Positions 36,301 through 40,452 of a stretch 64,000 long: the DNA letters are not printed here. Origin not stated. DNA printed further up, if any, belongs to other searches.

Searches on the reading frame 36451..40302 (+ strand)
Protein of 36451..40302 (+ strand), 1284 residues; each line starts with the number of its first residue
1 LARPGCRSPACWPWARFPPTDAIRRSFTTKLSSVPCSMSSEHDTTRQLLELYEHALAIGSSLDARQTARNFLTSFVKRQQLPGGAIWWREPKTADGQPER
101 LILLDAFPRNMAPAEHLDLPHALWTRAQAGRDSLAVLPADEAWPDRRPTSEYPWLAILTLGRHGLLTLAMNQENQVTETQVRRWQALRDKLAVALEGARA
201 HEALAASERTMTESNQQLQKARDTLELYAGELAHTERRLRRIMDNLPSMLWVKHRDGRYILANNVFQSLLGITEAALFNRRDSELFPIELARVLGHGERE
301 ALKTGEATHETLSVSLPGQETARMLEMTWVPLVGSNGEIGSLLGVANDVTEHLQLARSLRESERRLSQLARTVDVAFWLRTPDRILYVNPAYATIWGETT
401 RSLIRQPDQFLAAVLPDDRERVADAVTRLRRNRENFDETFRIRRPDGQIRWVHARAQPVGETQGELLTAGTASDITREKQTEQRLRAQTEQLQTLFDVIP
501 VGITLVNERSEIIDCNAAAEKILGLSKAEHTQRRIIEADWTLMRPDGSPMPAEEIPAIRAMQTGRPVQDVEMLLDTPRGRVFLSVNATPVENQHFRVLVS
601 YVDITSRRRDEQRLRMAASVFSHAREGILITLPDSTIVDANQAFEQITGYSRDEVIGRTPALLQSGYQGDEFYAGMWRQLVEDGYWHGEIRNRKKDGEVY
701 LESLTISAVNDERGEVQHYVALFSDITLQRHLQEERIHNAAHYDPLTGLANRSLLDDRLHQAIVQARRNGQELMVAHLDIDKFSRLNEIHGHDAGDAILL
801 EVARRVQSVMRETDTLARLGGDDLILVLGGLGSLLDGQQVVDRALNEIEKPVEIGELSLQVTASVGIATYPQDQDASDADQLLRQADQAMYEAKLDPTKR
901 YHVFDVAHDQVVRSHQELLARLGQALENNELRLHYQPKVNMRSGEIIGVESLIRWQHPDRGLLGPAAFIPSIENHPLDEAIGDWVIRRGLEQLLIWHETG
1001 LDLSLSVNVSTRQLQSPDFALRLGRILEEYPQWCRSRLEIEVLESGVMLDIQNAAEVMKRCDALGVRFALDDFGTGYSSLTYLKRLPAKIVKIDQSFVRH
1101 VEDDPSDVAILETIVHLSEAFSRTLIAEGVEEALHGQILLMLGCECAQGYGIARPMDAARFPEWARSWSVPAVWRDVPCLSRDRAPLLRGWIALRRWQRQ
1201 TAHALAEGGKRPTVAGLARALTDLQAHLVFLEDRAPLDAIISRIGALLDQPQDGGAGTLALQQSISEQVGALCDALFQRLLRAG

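Call 106: search_protein_families(library=pfam, proteins=[window:36451-40302:+], max_evalue=0.00001)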
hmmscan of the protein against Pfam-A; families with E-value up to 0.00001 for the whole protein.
window:36451-40302:+ (1284 aa): 7 families
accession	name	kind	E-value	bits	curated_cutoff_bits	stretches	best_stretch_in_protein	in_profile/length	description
PF00563.25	EAL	-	3e-64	217.1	31.3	1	921-1155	3-236/236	EAL domain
PF08448.16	PAS_4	-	8.4e-44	148.8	23.1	4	244-351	2-107/110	PAS fold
PF13426.13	PAS_9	-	1.1e-43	148.1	27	3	626-727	2-102/103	PAS domain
PF00990.26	GGDEF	-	4.6e-43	147.2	23.8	1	741-897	1-158/161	Diguanylate cyclase, GGDEF domain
PF00989.32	PAS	-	1.2e-40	138.4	22.6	3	620-726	6-113/113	PAS fold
PF13188.13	PAS_8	-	1.4e-31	107.7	21.8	1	490-535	1-43/65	PAS domain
PF08447.18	PAS_3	-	8.3e-30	103.3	25.6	2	385-465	1-81/89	PAS fold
